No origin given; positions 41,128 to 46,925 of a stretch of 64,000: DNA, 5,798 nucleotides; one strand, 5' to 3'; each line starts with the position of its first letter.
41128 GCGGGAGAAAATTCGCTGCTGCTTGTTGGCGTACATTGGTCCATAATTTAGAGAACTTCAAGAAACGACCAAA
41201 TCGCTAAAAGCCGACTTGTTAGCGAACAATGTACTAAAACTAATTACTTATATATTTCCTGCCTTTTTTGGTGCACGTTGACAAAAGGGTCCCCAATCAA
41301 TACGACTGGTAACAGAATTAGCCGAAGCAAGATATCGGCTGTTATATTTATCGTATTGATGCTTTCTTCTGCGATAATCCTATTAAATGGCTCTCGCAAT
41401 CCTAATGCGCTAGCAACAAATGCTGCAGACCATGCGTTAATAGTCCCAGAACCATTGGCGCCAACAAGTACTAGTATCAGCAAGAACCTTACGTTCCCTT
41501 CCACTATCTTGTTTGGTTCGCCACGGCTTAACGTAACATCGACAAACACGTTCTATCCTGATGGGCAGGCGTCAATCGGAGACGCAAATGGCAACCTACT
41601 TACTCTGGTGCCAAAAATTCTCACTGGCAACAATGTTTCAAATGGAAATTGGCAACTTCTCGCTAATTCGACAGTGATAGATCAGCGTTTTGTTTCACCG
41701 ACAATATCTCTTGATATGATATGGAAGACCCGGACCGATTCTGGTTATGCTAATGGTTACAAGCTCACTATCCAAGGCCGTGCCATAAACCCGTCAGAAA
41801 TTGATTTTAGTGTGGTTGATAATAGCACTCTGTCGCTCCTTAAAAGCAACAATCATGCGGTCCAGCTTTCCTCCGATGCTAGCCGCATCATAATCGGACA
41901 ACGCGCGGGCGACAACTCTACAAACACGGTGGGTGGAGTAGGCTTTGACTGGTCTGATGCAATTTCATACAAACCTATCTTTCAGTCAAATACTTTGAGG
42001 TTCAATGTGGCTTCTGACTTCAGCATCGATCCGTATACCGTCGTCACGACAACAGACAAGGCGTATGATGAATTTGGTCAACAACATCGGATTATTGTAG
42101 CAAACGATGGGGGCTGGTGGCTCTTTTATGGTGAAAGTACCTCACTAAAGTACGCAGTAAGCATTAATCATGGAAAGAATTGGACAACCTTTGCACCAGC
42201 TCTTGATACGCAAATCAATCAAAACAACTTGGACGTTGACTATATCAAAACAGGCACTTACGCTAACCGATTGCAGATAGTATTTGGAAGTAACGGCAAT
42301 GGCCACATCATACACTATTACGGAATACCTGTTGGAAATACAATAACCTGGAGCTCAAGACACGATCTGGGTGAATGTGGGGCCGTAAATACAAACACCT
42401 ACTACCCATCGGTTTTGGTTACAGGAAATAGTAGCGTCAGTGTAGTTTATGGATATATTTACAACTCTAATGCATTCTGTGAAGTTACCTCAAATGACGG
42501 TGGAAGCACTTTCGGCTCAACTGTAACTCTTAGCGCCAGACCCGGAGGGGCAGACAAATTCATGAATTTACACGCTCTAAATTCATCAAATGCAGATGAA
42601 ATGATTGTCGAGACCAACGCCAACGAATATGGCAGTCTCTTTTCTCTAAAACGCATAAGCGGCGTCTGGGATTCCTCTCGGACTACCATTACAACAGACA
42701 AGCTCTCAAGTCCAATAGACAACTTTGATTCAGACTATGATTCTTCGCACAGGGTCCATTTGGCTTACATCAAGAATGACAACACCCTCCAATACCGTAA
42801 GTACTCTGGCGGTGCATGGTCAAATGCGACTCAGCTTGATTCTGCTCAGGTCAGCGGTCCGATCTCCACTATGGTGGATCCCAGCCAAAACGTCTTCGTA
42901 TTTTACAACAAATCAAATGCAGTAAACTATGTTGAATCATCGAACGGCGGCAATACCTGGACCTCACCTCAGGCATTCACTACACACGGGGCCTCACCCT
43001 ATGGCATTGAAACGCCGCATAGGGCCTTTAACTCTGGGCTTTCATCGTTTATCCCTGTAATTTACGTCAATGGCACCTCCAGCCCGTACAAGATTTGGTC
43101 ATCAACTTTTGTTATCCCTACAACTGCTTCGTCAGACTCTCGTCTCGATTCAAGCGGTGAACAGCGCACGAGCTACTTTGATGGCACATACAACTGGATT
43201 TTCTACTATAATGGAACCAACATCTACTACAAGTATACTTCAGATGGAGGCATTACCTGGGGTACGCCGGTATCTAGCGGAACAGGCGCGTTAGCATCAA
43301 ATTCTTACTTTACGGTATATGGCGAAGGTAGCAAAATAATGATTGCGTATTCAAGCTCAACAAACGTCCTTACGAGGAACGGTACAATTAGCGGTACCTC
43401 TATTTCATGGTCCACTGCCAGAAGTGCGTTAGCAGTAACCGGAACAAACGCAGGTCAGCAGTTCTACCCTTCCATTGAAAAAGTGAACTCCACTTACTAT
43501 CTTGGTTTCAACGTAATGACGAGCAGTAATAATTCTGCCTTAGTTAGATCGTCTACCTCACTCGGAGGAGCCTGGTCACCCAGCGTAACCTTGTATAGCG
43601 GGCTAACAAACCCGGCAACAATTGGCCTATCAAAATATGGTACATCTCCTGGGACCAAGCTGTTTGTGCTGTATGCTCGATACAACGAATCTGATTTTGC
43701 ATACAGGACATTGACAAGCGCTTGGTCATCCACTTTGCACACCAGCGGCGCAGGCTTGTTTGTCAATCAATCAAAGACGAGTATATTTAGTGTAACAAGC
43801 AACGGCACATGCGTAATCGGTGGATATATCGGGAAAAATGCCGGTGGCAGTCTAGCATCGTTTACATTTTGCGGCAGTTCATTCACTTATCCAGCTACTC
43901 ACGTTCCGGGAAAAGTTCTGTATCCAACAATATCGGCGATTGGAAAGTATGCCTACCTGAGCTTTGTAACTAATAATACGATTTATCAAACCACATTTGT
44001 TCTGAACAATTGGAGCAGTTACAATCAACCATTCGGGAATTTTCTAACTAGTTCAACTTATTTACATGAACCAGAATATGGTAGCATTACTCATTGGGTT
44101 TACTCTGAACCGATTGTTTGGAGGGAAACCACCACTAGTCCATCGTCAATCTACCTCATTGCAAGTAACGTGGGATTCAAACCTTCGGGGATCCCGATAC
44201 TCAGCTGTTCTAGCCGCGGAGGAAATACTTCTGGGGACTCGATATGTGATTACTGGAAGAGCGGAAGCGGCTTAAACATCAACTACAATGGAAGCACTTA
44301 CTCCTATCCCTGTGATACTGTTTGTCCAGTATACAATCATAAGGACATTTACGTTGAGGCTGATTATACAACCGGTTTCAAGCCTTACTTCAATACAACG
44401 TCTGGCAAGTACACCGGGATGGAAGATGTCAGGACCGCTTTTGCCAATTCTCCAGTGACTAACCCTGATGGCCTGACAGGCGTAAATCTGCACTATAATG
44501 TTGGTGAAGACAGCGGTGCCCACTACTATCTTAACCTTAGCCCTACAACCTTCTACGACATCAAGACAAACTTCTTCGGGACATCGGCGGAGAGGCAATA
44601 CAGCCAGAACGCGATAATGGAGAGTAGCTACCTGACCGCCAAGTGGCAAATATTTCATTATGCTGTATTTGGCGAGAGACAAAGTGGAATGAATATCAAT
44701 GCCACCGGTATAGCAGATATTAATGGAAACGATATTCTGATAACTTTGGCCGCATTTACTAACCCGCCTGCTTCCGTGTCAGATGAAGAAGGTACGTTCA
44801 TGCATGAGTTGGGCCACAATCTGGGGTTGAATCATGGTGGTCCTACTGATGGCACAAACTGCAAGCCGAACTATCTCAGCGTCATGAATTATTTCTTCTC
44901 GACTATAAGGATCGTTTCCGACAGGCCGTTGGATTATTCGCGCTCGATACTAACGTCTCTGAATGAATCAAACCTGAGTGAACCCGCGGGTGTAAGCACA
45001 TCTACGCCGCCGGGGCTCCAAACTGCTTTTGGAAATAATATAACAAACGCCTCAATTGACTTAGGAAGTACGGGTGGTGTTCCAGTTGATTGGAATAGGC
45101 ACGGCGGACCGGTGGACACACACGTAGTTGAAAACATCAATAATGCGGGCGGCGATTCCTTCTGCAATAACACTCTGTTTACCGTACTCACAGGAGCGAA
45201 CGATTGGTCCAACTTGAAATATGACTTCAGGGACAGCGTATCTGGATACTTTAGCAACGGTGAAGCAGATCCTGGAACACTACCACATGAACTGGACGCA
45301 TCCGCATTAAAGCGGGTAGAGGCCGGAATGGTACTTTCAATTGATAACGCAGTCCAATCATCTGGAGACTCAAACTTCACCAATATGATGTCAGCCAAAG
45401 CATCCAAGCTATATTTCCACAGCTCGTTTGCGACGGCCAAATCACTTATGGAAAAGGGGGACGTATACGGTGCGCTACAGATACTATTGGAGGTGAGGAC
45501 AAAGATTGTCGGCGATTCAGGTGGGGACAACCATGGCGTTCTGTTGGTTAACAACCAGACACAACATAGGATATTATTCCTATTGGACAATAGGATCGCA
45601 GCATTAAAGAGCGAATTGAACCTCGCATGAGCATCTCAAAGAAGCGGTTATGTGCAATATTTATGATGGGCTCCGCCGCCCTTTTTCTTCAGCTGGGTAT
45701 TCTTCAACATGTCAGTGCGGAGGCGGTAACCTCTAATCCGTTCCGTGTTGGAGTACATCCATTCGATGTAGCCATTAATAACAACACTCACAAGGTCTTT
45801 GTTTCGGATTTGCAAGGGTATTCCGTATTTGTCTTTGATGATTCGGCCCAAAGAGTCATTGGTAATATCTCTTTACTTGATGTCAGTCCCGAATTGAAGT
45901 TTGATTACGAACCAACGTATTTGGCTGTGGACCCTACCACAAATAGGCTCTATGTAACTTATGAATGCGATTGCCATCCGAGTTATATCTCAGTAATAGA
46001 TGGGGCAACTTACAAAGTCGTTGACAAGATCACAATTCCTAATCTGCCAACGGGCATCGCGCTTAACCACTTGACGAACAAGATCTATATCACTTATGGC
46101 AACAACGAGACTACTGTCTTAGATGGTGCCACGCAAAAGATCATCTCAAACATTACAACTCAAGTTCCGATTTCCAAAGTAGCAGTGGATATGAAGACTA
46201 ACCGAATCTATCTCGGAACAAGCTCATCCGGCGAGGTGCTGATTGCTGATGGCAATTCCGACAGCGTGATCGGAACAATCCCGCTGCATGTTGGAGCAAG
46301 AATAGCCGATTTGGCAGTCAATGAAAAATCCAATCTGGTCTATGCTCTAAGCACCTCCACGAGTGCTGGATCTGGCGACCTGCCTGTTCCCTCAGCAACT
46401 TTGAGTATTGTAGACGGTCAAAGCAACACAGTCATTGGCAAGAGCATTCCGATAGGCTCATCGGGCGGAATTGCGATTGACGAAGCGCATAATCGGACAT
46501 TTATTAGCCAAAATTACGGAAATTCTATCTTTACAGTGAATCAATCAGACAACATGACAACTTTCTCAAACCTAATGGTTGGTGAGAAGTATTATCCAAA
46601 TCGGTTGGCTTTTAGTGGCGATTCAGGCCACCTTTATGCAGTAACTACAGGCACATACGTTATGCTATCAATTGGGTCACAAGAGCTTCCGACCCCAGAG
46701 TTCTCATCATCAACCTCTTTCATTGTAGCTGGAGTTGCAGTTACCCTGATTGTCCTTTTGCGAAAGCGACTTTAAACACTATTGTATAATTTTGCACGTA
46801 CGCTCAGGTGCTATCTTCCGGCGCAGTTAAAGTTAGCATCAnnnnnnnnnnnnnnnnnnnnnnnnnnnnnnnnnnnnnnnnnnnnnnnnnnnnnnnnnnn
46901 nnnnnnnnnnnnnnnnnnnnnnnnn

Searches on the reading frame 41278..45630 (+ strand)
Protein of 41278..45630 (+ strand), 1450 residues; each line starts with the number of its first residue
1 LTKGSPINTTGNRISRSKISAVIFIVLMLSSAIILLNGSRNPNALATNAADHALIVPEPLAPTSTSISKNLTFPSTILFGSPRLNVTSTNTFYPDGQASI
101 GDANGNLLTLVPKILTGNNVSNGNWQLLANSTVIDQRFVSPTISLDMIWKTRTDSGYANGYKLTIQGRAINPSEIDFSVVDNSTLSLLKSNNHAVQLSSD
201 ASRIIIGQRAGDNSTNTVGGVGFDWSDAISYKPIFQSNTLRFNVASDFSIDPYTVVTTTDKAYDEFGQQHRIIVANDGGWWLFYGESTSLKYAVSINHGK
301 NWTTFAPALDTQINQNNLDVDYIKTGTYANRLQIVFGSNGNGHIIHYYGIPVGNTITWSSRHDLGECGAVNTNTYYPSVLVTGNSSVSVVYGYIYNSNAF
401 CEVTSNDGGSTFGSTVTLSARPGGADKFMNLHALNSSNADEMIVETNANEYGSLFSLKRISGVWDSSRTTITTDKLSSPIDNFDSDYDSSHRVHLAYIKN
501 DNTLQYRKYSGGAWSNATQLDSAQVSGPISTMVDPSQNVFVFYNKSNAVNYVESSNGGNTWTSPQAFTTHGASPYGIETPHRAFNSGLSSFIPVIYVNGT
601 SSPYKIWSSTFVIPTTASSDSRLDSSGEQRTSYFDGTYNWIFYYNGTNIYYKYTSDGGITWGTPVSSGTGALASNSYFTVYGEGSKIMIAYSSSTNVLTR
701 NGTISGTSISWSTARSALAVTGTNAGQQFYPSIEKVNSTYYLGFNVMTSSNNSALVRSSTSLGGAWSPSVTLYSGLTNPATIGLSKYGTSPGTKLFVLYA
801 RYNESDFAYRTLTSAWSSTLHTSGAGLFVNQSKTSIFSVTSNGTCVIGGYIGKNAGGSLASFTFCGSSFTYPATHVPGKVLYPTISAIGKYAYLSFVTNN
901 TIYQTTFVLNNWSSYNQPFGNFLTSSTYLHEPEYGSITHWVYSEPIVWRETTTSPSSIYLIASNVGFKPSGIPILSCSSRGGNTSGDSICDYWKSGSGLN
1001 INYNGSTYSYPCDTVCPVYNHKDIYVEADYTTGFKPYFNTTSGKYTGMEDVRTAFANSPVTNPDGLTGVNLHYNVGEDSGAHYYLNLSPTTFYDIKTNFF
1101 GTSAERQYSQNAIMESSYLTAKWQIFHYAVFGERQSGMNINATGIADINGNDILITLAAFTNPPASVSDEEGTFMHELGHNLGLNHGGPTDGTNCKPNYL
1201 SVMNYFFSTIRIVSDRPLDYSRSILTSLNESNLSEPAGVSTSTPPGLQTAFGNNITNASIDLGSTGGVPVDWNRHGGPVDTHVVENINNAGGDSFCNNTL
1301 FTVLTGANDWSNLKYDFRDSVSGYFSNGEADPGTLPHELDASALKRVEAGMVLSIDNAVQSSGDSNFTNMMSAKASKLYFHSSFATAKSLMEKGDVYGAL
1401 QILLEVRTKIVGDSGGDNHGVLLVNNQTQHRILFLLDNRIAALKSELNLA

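Call 13: search_protein_families(library=pfam, proteins=[window:41278-45630:+], max_evalue=0.01)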
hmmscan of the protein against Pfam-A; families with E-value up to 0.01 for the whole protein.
window:41278-45630:+ (1450 aa): 2 families
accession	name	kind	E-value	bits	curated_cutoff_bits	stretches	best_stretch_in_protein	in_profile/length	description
PF13582.12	Reprolysin_3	-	0.00076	20.4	22.4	1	1167-1186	107-122/123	Metallo-peptidase family M12B Reprolysin-like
PF13688.12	Reprolysin_5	-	0.0023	18.6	27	1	1161-1206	132-187/196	Metallo-peptidase family M12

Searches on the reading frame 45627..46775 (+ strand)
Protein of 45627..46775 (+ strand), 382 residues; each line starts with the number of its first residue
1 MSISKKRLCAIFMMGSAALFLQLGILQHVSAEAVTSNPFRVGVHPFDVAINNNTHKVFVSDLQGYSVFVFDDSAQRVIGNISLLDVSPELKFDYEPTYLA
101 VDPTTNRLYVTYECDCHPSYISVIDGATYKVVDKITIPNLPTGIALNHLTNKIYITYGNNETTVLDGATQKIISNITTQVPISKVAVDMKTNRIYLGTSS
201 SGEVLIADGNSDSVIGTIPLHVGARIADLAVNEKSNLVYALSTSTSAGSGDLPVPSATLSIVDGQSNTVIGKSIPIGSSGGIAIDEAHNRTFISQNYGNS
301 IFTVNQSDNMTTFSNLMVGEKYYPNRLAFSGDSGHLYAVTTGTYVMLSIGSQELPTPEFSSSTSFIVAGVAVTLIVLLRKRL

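Call 13: search_protein_families(library=pfam, proteins=[window:45627-46775:+], max_evalue=0.01)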
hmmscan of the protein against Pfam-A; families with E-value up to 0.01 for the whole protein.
window:45627-46775:+ (382 aa): 2 families
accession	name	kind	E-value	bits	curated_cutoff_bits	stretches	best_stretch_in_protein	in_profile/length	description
PF01436.27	NHL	-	9.9e-05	22.6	20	0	200-210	11-21/28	NHL repeat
PF25174.1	Beta-prop_THOC3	-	0.0023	17.4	305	1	98-225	51-174/272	THOC3 beta-propeller domain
